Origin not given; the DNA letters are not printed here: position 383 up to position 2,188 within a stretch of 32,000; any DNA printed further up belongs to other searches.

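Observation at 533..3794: Tandem pair of divergent paralogs defining an exported/membrane protein family I cannot place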

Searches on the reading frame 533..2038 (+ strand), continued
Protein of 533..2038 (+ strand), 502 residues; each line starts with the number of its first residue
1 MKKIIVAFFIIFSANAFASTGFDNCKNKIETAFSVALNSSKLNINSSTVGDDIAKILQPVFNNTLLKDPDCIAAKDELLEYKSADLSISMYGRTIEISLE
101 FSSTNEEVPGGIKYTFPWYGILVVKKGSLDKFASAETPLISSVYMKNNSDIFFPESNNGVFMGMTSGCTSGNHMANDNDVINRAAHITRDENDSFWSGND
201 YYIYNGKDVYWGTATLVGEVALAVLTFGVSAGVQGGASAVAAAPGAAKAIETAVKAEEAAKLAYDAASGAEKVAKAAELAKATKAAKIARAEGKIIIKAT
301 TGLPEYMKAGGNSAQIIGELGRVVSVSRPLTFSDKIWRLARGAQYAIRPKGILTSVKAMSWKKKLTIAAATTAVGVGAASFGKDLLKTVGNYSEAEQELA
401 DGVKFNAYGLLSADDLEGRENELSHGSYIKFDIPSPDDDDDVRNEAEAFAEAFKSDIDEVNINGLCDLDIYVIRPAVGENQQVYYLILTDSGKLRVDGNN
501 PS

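Call 31: search_protein_families(library=pfam, proteins=[P0103, P0090, P0061, P0100, P0081, P0099, P0087, P0063, P0095, P0089], max_evalue=0.01)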
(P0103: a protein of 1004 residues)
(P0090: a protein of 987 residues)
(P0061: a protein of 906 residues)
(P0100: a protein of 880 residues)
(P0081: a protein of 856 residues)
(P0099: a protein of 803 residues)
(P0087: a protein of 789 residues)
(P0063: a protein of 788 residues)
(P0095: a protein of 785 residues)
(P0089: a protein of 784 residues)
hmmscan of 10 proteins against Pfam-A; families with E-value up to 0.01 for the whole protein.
P0103 (1004 aa): 0 families

P0090 (987 aa): 1 family
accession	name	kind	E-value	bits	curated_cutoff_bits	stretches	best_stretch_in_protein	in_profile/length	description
PF05838.17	Glyco_hydro_108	-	2.4e-12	47.7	21.2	1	839-910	6-85/85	Glycosyl hydrolase 108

P0061 (906 aa): 0 families

P0100 (880 aa): 1 family
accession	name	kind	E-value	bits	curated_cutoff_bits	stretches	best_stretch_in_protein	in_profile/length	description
PF08590.15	DUF1771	-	0.0019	18.9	28.7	0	327-368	11-52/64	Domain of unknown function (DUF1771)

P0081 (856 aa): 0 families

P0099 (803 aa): 1 family
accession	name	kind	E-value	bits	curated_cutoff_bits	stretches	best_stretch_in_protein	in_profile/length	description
PF18904.5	DUF5660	-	0.0059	17.2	24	1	464-526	2-62/109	Domain of unknown function (DUF5660)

P0087 (789 aa): 2 families
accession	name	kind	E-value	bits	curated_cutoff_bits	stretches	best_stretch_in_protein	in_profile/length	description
PF05130.17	FlgN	-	5.3e-05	24.1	30.5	1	516-594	15-85/147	FlgN protein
PF17279.8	DUF5344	-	0.0078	17.2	27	1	534-607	5-78/87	Family of unknown function (DUF5344)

P0063 (788 aa): 0 families

P0095 (785 aa): 0 families

P0089 (784 aa): 0 families

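Call 32: find_related_loci(query=A2, collection=genome_contigs, flank=10000)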
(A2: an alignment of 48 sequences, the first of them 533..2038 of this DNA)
Query A2 (502 aa) in genome_contigs; peptide patterns used: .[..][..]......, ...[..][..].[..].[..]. (x = any residue, [..] = any of these).
111 stretches matched a pattern; 25 encode a relative of the query (tblastn E <= 1e-3); 24 distinct loci.
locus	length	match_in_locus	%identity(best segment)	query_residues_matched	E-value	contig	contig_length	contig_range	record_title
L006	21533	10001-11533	41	1-496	5e-111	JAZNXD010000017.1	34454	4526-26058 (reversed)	MAG: Candidatus Enterousia sp. isolate T1900044780_TS20190246.MAGScoT_cleanbin_000045 SGB_2551_k141_1247132, whole genom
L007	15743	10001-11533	41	1-496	3e-110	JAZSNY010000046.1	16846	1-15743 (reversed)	MAG: Candidatus Enterousia sp. isolate T1900044549_TS20190015.MAGScoT_cleanbin_000102 SGB_200_k141_3250180, whole genome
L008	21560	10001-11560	39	1-496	1e-102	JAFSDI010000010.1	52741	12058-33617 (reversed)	MAG: Alphaproteobacteria bacterium isolate RGIG3039 Goat_Rectum-4__c319259, whole genome shotgun sequence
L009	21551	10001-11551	38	1-496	2e-101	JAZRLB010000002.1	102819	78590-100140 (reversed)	MAG: Candidatus Enterousia sp. isolate T1900045443_YK20190134.MAGScoT_cleanbin_000013 SGB_7129_k141_1671384, whole genom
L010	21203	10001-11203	42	106-496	1e-86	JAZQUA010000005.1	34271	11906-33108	MAG: Candidatus Enterousia sp. isolate T1900045184_TC20190180.MAGScoT_cleanbin_000030 SGB_9218_k141_4248061, whole genom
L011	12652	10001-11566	39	1-496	4e-102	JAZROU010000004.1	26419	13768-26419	MAG: Candidatus Enterousia sp. isolate T1900045388_YK20190078.MAGScoT_cleanbin_000020 SGB_6918_k141_140896, whole genome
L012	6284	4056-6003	41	104-499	3e-84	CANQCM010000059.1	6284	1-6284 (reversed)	MAG: uncultured Alphaproteobacteria bacterium isolate Lapin-005__bin117 genome assembly, contig: Lapin-005__NODE_17765_l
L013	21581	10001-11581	36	1-500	2e-83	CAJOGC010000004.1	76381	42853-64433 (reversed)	uncultured Alphaproteobacteria bacterium isolate Sheep_2_mag_61 genome assembly, contig: scaffold_181, whole genome shot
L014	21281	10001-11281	38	106-496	5e-80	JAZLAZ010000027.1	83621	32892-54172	MAG: Candidatus Enterousia sp. isolate T1900045067_TC20190061.MAGScoT_cleanbin_000021 SGB_4608_k141_2918824, whole genom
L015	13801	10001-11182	41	107-496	2e-76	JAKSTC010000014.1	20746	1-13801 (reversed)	MAG: Alphaproteobacteria bacterium isolate Horse_feces297 MAG297_14, whole genome shotgun sequence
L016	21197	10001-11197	39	106-496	3e-76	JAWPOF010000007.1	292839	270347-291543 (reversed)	MAG: Alphaproteobacteria bacterium isolate KG228-117 k141_151046, whole genome shotgun sequence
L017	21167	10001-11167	38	106-487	7e-76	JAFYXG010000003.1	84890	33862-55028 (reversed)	MAG: Alphaproteobacteria bacterium isolate RGIG7505 Water_buffalos_Colon.Co__c256520, whole genome shotgun sequence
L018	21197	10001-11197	39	106-496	2e-74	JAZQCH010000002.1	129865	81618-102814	MAG: Candidatus Enterousia sp. isolate T1900044638_TS20190104.MAGScoT_cleanbin_000052 SGB_1211_k141_46608, whole genome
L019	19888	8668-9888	38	111-497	5e-73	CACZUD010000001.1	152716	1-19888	MAG: uncultured proteobacterium isolate RUG12958 genome assembly, contig: RUG12958_asm_1, whole genome shotgun sequence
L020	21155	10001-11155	37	116-496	5e-70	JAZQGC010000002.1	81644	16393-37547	MAG: Candidatus Enterousia sp. isolate T1900044631_TS20190097.MAGScoT_cleanbin_000038 SGB_1040_k141_1413379, whole genom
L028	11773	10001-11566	32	118-460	2e-15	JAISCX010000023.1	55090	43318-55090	MAG: Rickettsiales bacterium isolate Gx485_bin105 k119_6527012, whole genome shotgun sequence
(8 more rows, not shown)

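Call 45: fold_search(model_id=the predicted structure, library=viral)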
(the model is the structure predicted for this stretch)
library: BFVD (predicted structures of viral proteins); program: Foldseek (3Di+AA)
matches with E <= 10: 246; with E <= 0.001: 0
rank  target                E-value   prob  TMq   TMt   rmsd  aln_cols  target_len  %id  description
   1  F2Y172                2.5e-01  0.18  0.08  0.12  17.1       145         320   14  (no name in the UniProt tables at hand)
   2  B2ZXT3                3.5e-01  0.41  0.09  0.32   8.2        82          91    8  Uncharacterized protein [Ralstonia phage phiRSL1]
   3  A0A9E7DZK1            4.4e-01  0.23  0.07  0.31  14.6        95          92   16  (no name in the UniProt tables at hand)
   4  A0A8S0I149            5.2e-01  0.10  0.08  0.18  14.9       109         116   10  (no name in the UniProt tables at hand)
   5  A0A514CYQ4            6.1e-01  0.10  0.06  0.13  15.7        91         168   11  (no name in the UniProt tables at hand)
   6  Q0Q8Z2                8.6e-01  0.08  0.07  0.16  22.5       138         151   13  Terminase subunit [Human herpesvirus 3]
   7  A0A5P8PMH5            9.6e-01  0.30  0.12  0.40   7.3       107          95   10  Uncharacterized protein [Stenotrophomonas phage Moby]
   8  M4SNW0                1.0e+00  0.16  0.08  0.35   5.5        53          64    9  (no name in the UniProt tables at hand)
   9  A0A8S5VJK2            1.0e+00  0.11  0.07  0.21  15.9        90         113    9  (no name in the UniProt tables at hand)
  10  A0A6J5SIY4            1.0e+00  0.10  0.07  0.05  12.3        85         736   12  Archaeal primase DnaG/twinkle, TOPRIM domain [uncultured Caudovirales phage]
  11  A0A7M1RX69            1.1e+00  0.08  0.05  0.22  19.5        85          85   12  Uncharacterized protein [uncultured phage cr108_1]
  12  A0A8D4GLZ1            1.1e+00  0.11  0.06  0.27  12.2        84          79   11  (no name in the UniProt tables at hand)
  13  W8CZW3                1.1e+00  0.11  0.07  0.21  14.5        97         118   13  Uncharacterized protein [Erwinia phage PhiEaH1]
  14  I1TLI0                1.1e+00  0.07  0.07  0.13  16.7       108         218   11  DUF3310 domain-containing protein [Bacillus phage PBC1]
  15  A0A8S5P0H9            1.2e+00  0.06  0.05  0.13  25.1       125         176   15  Uncharacterized protein [Myoviridae sp. ctrf010]
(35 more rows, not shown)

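Call 46: find_encoding_contigs(protein=P0090, flank=10000, max_places=2)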
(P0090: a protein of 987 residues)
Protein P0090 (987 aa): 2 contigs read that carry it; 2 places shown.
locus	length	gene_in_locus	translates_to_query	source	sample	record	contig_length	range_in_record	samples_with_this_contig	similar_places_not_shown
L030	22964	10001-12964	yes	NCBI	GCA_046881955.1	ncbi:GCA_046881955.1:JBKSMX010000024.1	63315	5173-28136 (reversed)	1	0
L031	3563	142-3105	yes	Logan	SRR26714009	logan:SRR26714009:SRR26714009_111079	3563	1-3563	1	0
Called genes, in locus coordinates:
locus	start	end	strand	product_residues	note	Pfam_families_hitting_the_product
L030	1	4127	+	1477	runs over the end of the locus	-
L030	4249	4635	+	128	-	PF01648:ACPS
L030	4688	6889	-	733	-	-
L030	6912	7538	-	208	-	PF07750:GcrA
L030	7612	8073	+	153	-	PF01478:Peptidase_A24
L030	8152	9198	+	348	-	-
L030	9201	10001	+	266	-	-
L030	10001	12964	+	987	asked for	PF05838:Glyco_hydro_108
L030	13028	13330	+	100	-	-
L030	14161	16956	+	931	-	-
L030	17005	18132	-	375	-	PF02684:LpxB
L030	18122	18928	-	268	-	PF00132:Hexapep, PF25084:LbH_EIF2B (faint), PF25087:GMPPB_C, PF00132:Hexapep, PF13720:Acetyltransf_11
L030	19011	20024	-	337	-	-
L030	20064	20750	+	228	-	PF02384:N6_Mtase (weak), PF13489:Methyltransf_23 (faint), PF05175:MTS, PF06325:PrmA (weak), PF08241:Methyltransf_11, PF08242:Methyltransf_12, PF13649:Methyltransf_25, PF13847:Methyltransf_31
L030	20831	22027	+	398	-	PF01551:Peptidase_M23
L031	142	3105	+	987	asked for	PF05838:Glyco_hydro_108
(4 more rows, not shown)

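Call 47: find_encoding_contigs(protein=P0103, flank=10000, max_places=2)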
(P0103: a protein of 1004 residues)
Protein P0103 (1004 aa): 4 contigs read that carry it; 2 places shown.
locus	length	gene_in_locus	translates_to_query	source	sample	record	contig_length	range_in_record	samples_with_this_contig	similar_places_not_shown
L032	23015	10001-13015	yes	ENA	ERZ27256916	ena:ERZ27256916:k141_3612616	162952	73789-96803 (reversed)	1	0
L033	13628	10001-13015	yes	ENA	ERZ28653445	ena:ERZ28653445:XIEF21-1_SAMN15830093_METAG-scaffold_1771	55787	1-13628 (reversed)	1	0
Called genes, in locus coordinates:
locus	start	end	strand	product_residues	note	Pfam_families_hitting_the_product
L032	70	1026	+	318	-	PF00303:Thymidylat_synt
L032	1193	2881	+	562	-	PF00575:S1 (weak), PF00575:S1, PF23459:S1_RRP5 (weak), PF00575:S1, PF23459:S1_RRP5 (weak), PF00575:S1, PF21710:Spt6_S1 (weak), PF23459:S1_RRP5, +1 more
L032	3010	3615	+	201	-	PF13238:AAA_18 (weak), PF13671:AAA_33 (weak), PF00406:ADK, PF13207:AAA_17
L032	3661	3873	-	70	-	-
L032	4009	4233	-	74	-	-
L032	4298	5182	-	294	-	PF01544:CorA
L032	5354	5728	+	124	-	PF01648:ACPS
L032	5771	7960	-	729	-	-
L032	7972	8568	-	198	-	PF07750:GcrA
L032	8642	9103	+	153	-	PF01478:Peptidase_A24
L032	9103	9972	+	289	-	-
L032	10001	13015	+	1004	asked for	-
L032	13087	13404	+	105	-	-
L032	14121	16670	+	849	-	-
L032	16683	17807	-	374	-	PF02684:LpxB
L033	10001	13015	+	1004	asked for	-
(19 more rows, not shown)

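Call 56: search_protein_families(library=phrogs, proteins=[window:533-2038:+, L003:9011-9991:+], max_evalue=0.01)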
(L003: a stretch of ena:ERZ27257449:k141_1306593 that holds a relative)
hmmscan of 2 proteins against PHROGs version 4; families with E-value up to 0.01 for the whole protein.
window:533-2038:+ (502 aa): 0 families

L003:9011-9991:+ (326 aa): 0 families

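Call 57: search_protein_families(library=padloc, proteins=[window:533-2038:+, L003:9011-9991:+], max_evalue=0.01)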
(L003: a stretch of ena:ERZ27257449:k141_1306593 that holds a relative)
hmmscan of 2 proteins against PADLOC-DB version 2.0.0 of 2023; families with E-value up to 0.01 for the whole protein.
window:533-2038:+ (502 aa): 0 families

L003:9011-9991:+ (326 aa): 0 families

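Call 58: search_protein_families(library=pfam, alignment_id=A2, max_evalue=1)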
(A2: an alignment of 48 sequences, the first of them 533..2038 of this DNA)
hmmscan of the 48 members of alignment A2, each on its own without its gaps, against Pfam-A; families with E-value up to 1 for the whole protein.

A. member 1, window:533-2038:+ (502 aa): 1 family
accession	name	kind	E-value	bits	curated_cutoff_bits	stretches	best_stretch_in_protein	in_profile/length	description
PF01985.26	CRS1_YhbY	-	0.13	13.1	27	1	245-297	30-82/84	CRS1 / YhbY (CRM) domain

B. families by the number of members that match (of 48 scanned): 26 families (the first 25 are shown)
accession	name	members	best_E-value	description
PF23636.1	DUF7144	7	0.03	Domain of unknown function (DUF7144)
PF23493.1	CysS_C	3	0.074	Cysteinyl-tRNA ligase anticodon binding domain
PF22910.1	EDR4-like_1st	2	0.053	Enhanced disease resistance 4-like, N-terminal domain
PF14716.13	HHH_8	1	0.00066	Helix-hairpin-helix domain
PF17098.10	Wtap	1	0.025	WTAP/Mum2p family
PF18058.6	SbsC_C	1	0.036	SbsC C-terminal domain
PF10622.14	Ehbp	1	0.038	Energy-converting hydrogenase B subunit P (EhbP)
PF03885.18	DUF327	1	0.051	Protein of unknown function (DUF327)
PF02672.20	CP12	1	0.052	CP12 domain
PF12795.12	MscS_porin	1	0.082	Mechanosensitive ion channel porin domain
PF24201.1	DUF7426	1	0.093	Domain of unknown function (DUF7426)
PF17573.8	GA-like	1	0.096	GA-like domain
PF11210.13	DUF2996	1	0.12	Protein of unknown function (DUF2996)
PF01985.26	CRS1_YhbY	1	0.13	CRS1 / YhbY (CRM) domain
PF08958.15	DUF1871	1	0.21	Domain of unknown function (DUF1871)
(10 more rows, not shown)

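Call 67: search_protein_families(library=pfam, proteins=[L028:3953-4345:+, L028:4342-4833:+, L028:4840-5265:+, L028:5293-6006:+, L028:6084-7415:+, L028:7423-8487:+, L028:8604-9200:+, L028:9314-11773:+], max_evalue=0.1)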
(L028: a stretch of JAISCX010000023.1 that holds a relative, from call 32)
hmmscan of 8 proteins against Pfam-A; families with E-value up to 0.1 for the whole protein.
L028:3953-4345:+ (130 aa): 2 families
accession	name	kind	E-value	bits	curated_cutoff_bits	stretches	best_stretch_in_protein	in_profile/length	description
PF13279.12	4HBT_2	-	2.5e-17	63.9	25.5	1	13-117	4-116/122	Thioesterase-like superfamily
PF03061.28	4HBT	-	1.3e-15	57.9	20.6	1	18-92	1-73/79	Thioesterase superfamily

L028:4342-4833:+ (163 aa): 2 families
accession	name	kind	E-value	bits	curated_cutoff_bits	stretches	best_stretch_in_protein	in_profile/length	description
PF01618.21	MotA_ExbB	-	1.1e-27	96.7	22.9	1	63-155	35-127/127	MotA/TolQ/ExbB proton channel family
PF12046.13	CCB1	-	0.051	13.4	25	1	50-158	31-143/168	Cofactor assembly of complex C subunit B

L028:4840-5265:+ (141 aa): 1 family
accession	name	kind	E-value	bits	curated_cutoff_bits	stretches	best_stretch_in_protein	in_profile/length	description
PF02472.21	ExbD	-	6.2e-26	91.4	25.4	1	19-138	6-126/128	Biopolymer transport protein ExbD/TolR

L028:5293-6006:+ (237 aa): 2 families
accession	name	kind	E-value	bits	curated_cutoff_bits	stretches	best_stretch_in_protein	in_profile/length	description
PF08351.18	TmcA_N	-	0.076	13.3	22.7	0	29-142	17-105/178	tRNA(Met) cytidine acetyltransferase TmcA, N-terminal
PF07393.17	Sec10_HB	-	0.093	11.6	26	0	76-155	282-360/637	Exocyst complex component Sec10-like, alpha-helical bundle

L028:6084-7415:+ (443 aa): 0 families

L028:7423-8487:+ (354 aa): 1 family
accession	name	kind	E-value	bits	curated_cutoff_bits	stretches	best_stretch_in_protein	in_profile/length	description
PF17961.7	Big_8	-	0.043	14.4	22.9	0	263-297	42-75/103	Bacterial Ig domain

L028:8604-9200:+ (198 aa): 4 families
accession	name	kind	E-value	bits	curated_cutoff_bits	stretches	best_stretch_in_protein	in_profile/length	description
PF09851.14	SHOCT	-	0.0002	21.4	27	1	24-51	1-28/28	Short C-terminal domain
PF07168.17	Ureide_permease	-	0.0047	16.2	27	1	84-172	103-191/359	Ureide permease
PF04791.21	LMBR1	-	0.034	13.5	31.9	1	89-166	172-259/510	LMBR1-like membrane protein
PF10941.13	DUF2620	-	0.082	13.5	25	0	87-127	57-97/115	Protein of unknown function DUF2620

L028:9314-11773:+ (820 aa): 0 families

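Call 69: find_encoding_contigs(protein=P0098, flank=10000, max_places=2)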
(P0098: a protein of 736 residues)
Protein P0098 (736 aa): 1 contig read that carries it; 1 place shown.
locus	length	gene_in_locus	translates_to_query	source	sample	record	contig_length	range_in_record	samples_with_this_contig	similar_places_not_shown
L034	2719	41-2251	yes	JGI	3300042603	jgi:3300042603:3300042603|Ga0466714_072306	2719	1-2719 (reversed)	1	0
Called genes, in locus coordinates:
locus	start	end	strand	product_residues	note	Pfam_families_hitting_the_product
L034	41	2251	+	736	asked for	-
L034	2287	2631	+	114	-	-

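Call 70: find_encoding_contigs(protein=P0096, flank=10000, max_places=2)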
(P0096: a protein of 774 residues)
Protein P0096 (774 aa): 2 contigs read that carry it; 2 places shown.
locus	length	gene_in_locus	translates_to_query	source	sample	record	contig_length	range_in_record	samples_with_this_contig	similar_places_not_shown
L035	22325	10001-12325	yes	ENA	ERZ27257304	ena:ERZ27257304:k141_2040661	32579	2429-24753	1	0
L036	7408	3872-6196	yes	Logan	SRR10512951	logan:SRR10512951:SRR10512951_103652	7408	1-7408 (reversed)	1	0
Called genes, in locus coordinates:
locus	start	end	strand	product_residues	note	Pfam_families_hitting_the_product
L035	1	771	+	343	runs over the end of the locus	-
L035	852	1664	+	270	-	PF21711:DCTN5 (faint), PF25087:GMPPB_C (weak), PF00132:Hexapep, PF25084:LbH_EIF2B (weak), PF13720:Acetyltransf_11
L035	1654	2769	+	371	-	PF02684:LpxB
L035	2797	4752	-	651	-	-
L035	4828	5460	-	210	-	PF07750:GcrA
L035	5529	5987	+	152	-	PF01478:Peptidase_A24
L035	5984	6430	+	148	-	PF01713:Smr (weak)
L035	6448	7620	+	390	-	-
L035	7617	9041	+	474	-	-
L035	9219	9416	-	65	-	PF05016:ParE_toxin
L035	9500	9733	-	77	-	PF03693:ParD_antitoxin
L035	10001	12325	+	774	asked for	-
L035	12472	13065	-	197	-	-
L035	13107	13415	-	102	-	PF21716:dnstrm_HI1420 (weak)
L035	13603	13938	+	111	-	-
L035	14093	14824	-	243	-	-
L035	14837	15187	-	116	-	PF02472:ExbD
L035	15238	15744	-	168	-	PF01618:MotA_ExbB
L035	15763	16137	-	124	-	PF13279:4HBT_2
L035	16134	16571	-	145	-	PF00293:NUDIX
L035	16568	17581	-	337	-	PF05496:RuvB_N, PF01078:Mg_chelatase (faint), PF13191:AAA_16 (faint), PF13173:AAA_14 (weak), PF00004:AAA, PF07728:AAA_5, PF17864:AAA_lid_4, PF05491:WHD_RuvB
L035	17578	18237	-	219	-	PF02129:Peptidase_S15, PF00561:Abhydrolase_1, PF12146:Hydrolase_4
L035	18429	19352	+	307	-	-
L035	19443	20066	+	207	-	PF00072:Response_reg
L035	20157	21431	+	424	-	PF00512:HisKA, PF02518:HATPase_c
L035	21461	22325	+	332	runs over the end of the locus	PF00535:Glycos_transf_2, PF10111:Glyco_tranf_2_2, PF13641:Glyco_tranf_2_3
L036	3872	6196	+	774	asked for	-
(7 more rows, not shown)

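Call 71: find_encoding_contigs(protein=P0071, flank=10000, max_places=2)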
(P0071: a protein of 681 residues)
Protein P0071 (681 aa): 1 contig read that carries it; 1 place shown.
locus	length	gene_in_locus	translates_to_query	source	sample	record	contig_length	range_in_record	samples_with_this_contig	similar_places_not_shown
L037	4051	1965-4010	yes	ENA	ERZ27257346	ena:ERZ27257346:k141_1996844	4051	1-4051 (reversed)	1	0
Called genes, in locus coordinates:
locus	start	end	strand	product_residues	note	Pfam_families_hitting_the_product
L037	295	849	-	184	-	PF04011:LemA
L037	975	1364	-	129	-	PF00313:CSD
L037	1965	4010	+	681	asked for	-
